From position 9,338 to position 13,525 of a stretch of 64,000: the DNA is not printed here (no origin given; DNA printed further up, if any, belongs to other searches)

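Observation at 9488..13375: Usher-like barrel with no recognisable signal peptide, a Pro/Ala-rich N-terminal extension and a C-terminal SPOR peptidoglycan-binding domain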

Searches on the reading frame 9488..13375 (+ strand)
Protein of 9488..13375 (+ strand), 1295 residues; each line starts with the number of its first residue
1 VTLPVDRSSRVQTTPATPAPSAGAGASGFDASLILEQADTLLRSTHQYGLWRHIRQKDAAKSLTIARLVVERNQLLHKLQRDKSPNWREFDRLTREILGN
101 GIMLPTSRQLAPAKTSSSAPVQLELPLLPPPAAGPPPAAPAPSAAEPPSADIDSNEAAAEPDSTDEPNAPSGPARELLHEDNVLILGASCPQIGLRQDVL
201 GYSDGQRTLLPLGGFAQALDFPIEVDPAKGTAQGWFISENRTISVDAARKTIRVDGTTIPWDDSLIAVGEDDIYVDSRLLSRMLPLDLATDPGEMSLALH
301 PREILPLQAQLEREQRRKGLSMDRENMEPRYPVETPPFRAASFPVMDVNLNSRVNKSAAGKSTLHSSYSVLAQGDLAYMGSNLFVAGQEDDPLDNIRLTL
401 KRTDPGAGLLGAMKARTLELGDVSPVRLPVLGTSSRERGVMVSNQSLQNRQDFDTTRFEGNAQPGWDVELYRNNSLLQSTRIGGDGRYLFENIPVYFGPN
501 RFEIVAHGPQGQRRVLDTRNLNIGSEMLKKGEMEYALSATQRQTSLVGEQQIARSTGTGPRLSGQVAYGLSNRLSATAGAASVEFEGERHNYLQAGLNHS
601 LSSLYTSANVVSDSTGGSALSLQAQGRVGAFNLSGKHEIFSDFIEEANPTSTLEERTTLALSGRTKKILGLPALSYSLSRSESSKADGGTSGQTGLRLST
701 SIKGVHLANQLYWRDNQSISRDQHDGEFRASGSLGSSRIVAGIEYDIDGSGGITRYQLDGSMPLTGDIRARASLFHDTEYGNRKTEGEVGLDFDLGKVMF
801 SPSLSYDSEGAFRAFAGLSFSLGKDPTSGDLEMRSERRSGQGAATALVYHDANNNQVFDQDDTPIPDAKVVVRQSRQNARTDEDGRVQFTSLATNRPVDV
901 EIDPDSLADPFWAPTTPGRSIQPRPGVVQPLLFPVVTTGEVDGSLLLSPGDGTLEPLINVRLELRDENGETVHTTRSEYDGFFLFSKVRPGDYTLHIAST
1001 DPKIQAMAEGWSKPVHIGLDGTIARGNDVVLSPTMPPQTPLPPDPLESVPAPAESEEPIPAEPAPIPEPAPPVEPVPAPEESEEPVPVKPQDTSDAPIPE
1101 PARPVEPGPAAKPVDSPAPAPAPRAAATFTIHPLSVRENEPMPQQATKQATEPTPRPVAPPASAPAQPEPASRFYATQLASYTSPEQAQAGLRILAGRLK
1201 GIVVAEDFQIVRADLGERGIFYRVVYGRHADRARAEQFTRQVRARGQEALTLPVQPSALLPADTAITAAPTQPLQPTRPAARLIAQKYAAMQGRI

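Call 3: search_protein_families(library=pfam, proteins=[window:9488-13375:+], max_evalue=0.1)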
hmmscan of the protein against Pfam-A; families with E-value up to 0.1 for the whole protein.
window:9488-13375:+ (1295 aa): 9 families
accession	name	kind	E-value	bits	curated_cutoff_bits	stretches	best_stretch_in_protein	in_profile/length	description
PF13620.12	CarboxypepD_reg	-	2e-16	60.6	32.3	2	856-899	5-51/82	Carboxypeptidase regulatory-like domain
PF17210.9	SdrD_B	-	6.1e-12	46.2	29.7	2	957-1000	24-67/112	SdrD B-like domain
PF07833.16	Cu_amine_oxidN1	-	4e-07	30.4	24.2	1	198-294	10-103/108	Copper amine oxidase N-terminal domain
PF17802.7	SpaA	-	4.2e-06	27.3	23.1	1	953-995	12-56/91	Prealbumin-like fold domain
PF13715.12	CarbopepD_reg_2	-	5.7e-05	23.5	32.2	1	856-894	4-43/88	CarboxypepD_reg-like domain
PF05036.18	SPOR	-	0.0017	19.1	21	1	1172-1248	2-71/76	SPOR domain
PF11974.14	bMG3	-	0.0027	18.1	34.9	0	953-988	24-59/103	Bacterial alpha-2-macroglobulin MG3 domain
PF24025.1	Ig_DR_A0283-like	-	0.042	14.6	27.1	0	960-1007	26-72/102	DR_A0283-like, Ig-like domain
PF09430.16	EMC7_beta-sandw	-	0.083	13.5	26.6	0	961-1001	13-49/122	ER membrane protein complex subunit 7, beta-sandwich domain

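Call 4: search_protein_families(library=ncbifam, proteins=[window:9488-13375:+], max_evalue=0.1)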
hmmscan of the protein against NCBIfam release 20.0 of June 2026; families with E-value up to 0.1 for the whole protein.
window:9488-13375:+ (1295 aa): 1 family
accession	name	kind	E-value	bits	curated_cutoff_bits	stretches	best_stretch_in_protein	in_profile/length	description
NF012181.0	MSCRAMM_SdrD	exception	0.0066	13.9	2500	0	847-893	908-958/1379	MSCRAMM family adhesin SdrD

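Call 6: find_homologous_proteins(query=window:9488-13375:+)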
Query window:9488-13375:+ (1295 aa): 81 proteins with E <= 0.001 among 8000 candidates.
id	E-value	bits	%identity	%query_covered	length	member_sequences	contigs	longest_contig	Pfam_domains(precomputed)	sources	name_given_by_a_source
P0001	0.0e+0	2886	100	100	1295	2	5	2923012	PF17802.8,PF13620.13,PF22904.4,PF17210.10,PF07833.17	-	-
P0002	0.0e+0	1201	46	100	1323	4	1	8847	PF13620.13,PF22904.4,PF17210.10,PF07833.17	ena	-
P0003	0.0e+0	1131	46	100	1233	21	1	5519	PF17802.8,PF13620.13,PF22904.4,PF17210.10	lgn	-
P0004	0.0e+0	1119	44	97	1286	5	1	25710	PF13620.13,PF22904.4,PF17210.10,PF07833.17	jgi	jgi:hypothetical protein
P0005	0.0e+0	1108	47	86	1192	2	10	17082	PF17802.8,PF13620.13,PF22904.4,PF17210.10,PF07833.17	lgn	-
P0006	0.0e+0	1104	45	99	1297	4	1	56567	PF17802.8,PF13620.13,PF22904.4,PF17210.10,PF07833.17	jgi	-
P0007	0.0e+0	1096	45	100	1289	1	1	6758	PF17802.8,PF13620.13,PF22904.4,PF17210.10,PF07833.17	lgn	-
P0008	0.0e+0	1092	43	99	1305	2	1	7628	PF17802.8,PF13620.13,PF22904.4,PF17210.10,PF07833.17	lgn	-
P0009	0.0e+0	1090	44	99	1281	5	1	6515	PF17802.8,PF13620.13,PF22904.4,PF17210.10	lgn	-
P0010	0.0e+0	1070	41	97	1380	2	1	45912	PF13620.13,PF22904.4,PF17210.10,PF07833.17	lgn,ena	-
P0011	0.0e+0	1057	44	94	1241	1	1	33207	PF13715.13,PF17802.8,PF13620.13,PF22904.4,PF17210.10,PF07833.17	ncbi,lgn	-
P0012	0.0e+0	1038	45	86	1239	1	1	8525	PF17802.8,PF13620.13,PF22904.4,PF17210.10,PF07833.17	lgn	-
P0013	0.0e+0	1036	47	76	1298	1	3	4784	PF05036.19,PF13620.13,PF22904.4,PF17210.10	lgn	-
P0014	0.0e+0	1027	42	100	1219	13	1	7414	PF13715.13,PF17802.8,PF13620.13,PF22904.4,PF17210.10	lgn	-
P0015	8.9e-296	1002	40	99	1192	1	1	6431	PF05036.19,PF17802.8,PF13620.13,PF22904.4,PF17210.10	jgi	-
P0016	4.0e-291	987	40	97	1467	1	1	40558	PF05036.19,PF13620.13,PF22904.4,PF17210.10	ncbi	-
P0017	8.9e-289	979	44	77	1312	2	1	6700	PF05036.19,PF13620.13,PF22904.4,PF17210.10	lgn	-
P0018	4.1e-285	967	41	100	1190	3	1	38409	PF05036.19,PF17802.8,PF13620.13,PF22904.4,PF17210.10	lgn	-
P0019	7.4e-276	936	39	89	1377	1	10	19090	PF13620.13,PF22904.4,PF17210.10,PF07833.17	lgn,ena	-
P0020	2.5e-268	911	39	90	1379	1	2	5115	PF05036.19,PF17802.8,PF13620.13,PF22904.4,PF17210.10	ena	-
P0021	1.9e-265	902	42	87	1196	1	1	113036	PF13620.13,PF17210.10,PF07833.17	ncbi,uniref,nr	ncbi:stalk domain-containing protein [Desulfobulbus alkaliphilus]|uniref:stalk domain-containing pro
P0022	7.2e-262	890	44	77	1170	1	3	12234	PF13620.13,PF22904.4,PF17210.10,PF07833.17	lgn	-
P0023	6.0e-250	851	37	89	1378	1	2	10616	PF17802.8,PF13620.13,PF22904.4,PF17210.10,PF07833.17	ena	-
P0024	2.8e-249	848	42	80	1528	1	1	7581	PF13620.13,PF22904.4,PF17210.10,PF07833.17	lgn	-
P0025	9.7e-247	840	42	79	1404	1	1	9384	PF13620.13,PF22904.4,PF17210.10,PF07833.17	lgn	-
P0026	2.6e-246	839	39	82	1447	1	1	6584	PF13620.13,PF22904.4,PF17210.10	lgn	-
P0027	3.3e-241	822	38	90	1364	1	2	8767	PF17802.8,PF13620.13,PF22904.4,PF17210.10,PF07833.17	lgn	-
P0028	7.5e-238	811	39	87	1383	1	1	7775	PF17802.8,PF13620.13,PF22904.4,PF17210.10,PF07833.17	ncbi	-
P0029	4.8e-224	765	37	88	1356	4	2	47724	PF13620.13,PF22904.4,PF17210.10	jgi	-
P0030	2.3e-211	723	37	78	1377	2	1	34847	PF05036.19,PF13620.13,PF17210.10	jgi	-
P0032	5.8e-124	433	32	66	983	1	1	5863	PF13620.13,PF22904.4,PF17210.10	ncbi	-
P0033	1.6e-122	429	32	70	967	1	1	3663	PF13620.13,PF22904.4,PF17210.10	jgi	-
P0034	3.8e-121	424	32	70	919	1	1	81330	PF13620.13,PF22904.4,PF17210.10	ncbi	-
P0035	1.5e-113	399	32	66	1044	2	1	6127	PF11741.14,PF13620.13,PF17210.10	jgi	-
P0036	1.5e-108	382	30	68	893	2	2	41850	PF22904.4,PF17210.10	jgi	jgi:hypothetical protein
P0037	3.2e-108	381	31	76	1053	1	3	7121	PF11741.14,PF13620.13,PF22904.4,PF17210.10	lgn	-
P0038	9.9e-107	376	32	66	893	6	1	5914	PF13620.13,PF22904.4,PF17210.10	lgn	-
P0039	2.6e-104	368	31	67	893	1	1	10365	PF13620.13,PF22904.4,PF17210.10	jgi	jgi:hypothetical protein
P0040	1.3e-103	366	31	66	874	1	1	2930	PF13620.13,PF22904.4,PF17210.10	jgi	jgi:hypothetical protein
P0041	3.6e-103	364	32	68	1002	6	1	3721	PF05036.19,PF13620.13,PF22904.4,PF17210.10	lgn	-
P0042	4.5e-102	361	30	64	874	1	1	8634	PF13620.13,PF17210.10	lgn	-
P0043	4.5e-101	357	30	67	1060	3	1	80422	PF13620.13,PF17210.10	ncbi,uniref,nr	ncbi:MAG: carboxypeptidase-like regulatory domain-containing protein [Polaromonas sp.]|uniref:carbox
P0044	3.7e-100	354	31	68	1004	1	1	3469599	PF05036.19,PF13620.13,PF17210.10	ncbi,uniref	ncbi:SPOR domain-containing protein [Salinispirillum sp. LH 10-3-1]|uniref:SPOR domain-containing pr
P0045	1.4e-99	353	31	66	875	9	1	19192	PF13620.13,PF22904.4,PF17210.10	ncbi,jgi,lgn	ncbi:MAG: hypothetical protein V7642_886 [Burkholderiales bacterium]|jgi:hypothetical protein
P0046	4.2e-99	351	29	67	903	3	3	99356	PF13620.13,PF17210.10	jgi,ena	-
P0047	1.2e-98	349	29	66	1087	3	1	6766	PF11741.14,PF13620.13,PF17210.10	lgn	-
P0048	2.0e-98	349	31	66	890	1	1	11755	PF13620.13,PF17210.10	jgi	jgi:hypothetical protein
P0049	5.3e-97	344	31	66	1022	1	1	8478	PF13620.13,PF17210.10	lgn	-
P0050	7.1e-97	344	30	62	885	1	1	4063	PF13620.13,PF22904.4,PF17210.10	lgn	-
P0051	5.7e-96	341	30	64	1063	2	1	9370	PF13620.13,PF17210.10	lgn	-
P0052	7.1e-96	340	30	64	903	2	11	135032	PF13620.13,PF17210.10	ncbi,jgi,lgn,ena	-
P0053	2.1e-95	339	29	63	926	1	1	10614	PF17210.10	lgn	-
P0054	4.0e-95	338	28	68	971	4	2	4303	PF13620.13,PF22904.4,PF17210.10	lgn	-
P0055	1.8e-94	336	30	63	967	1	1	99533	PF13620.13,PF22904.4,PF17210.10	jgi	jgi:hypothetical protein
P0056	5.1e-91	324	29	66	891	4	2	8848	PF13620.13,PF17210.10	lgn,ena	-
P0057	2.2e-90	322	30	66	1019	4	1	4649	PF13620.13,PF17210.10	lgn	-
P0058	8.3e-88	313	31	65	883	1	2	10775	PF13620.13,PF17210.10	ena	-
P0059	6.0e-87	311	30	64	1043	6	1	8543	PF13620.13,PF17210.10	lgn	-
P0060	2.9e-86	308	30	64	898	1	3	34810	PF17802.8,PF13620.13,PF22904.4,PF17210.10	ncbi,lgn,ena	-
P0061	1.5e-85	306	30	64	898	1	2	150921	PF13620.13,PF17210.10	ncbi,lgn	-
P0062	7.8e-83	297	29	66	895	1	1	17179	PF11974.15,PF17802.8,PF13620.13,PF22904.4,PF17210.10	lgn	-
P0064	3.2e-81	292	27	68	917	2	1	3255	PF13620.13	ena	-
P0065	5.9e-81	291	30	62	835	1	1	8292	PF13620.13,PF22904.4,PF17210.10,PF07833.17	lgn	-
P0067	3.6e-80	288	29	68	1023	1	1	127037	PF05036.19,PF13620.13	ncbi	-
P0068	9.3e-78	280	29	66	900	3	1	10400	PF17802.8,PF13620.13,PF17210.10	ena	-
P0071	2.0e-76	276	27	67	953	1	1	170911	PF17802.8,PF13620.13,PF17210.10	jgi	-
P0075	1.2e-73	267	27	63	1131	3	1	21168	PF13620.13,PF17210.10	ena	-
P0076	3.3e-73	265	29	63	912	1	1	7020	PF17802.8,PF13620.13,PF17210.10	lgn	-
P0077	3.7e-65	238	27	64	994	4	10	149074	PF13620.13,PF17210.10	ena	-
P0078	4.9e-63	231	27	62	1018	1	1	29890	PF05036.19,PF13620.13,PF22904.4,PF17210.10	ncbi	ncbi:MAG: SPOR domain-containing protein [Granulosicoccus sp.]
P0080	1.0e-61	227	25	72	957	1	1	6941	PF07210.19,PF13620.13,PF22904.4,PF17210.10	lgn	-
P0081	8.6e-61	224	27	67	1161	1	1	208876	PF13620.13,PF22904.4,PF17210.10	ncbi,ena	-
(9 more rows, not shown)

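Call 8: search_solved_structures(query=window:9488-13375:+, max_evalue=10)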
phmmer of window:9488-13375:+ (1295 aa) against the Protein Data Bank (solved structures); distinct sequences matched with E-value up to 10: 11.
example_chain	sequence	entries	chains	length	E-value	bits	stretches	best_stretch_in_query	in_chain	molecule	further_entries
6o8h_A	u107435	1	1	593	0.064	14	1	819-977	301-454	UvrABC system protein B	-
6o8g_A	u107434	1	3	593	0.066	14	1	819-977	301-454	UvrABC system protein B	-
6o8e_A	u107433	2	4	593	0.066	14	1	819-977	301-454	UvrABC system protein B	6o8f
1t5l_A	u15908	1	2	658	0.17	12.6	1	840-977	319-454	UvrABC system protein B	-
2fdc_A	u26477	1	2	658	0.17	12.6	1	840-977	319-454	UvrABC system protein B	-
1d9z_A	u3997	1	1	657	0.19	12.4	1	840-977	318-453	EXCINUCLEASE UVRABC COMPONENT UVRB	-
1d9x_A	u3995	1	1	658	0.19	12.4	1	840-977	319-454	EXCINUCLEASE UVRABC COMPONENT UVRB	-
3uwx_B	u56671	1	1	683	0.35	11.5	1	840-977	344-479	UvrABC system protein B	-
5zai_A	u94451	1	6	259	0.63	10.7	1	537-650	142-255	3-hydroxypropionyl-coenzyme A dehydratase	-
7q5q_B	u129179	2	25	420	1.4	9.5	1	1002-1114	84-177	Dihydrolipoyllysine-residue succinyltransferase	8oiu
2mii_A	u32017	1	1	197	4.5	7.9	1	1049-1116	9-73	Penicillin-binding protein activator LpoB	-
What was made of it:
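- Tried and rejected: Whole-protein phmmer against PDB sequences gave only noise, with UvrB at E 0.06 (call 8).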

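Call 13: find_encoding_contigs(protein=P0044, flank=8000, max_places=2)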
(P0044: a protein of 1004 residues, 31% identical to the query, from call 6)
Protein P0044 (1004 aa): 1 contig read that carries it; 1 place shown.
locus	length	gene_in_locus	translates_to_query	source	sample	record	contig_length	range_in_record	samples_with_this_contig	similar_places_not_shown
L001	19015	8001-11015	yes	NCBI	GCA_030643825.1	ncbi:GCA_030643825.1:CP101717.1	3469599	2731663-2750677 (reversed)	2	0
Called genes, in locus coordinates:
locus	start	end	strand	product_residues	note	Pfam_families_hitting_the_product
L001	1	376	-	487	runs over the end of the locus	PF08323:Glyco_transf_5, PF13439:Glyco_transf_4 (faint), PF00534:Glycos_transf_1, PF13692:Glyco_trans_1_4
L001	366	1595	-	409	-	PF00483:NTP_transferase, PF24894:Hexapep_GlmU, PF25084:LbH_EIF2B (weak), PF25087:GMPPB_C (faint), PF25247:LbH_GLGC (weak)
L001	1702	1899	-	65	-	-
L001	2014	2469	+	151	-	-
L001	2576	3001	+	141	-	-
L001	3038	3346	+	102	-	-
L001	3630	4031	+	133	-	PF00072:Response_reg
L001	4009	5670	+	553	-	PF01627:Hpt, PF00072:Response_reg, PF00990:GGDEF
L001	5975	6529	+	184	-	PF14352:DUF4402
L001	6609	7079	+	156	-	PF14352:DUF4402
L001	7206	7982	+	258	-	PF06280:fn3_5 (faint)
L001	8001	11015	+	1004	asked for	PF17210:SdrD_B (faint), PF13620:CarboxypepD_reg (faint), PF05036:SPOR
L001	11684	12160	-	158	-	PF01668:SmpB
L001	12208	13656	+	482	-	-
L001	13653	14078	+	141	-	PF10604:Polyketide_cyc2, PF03364:Polyketide_cyc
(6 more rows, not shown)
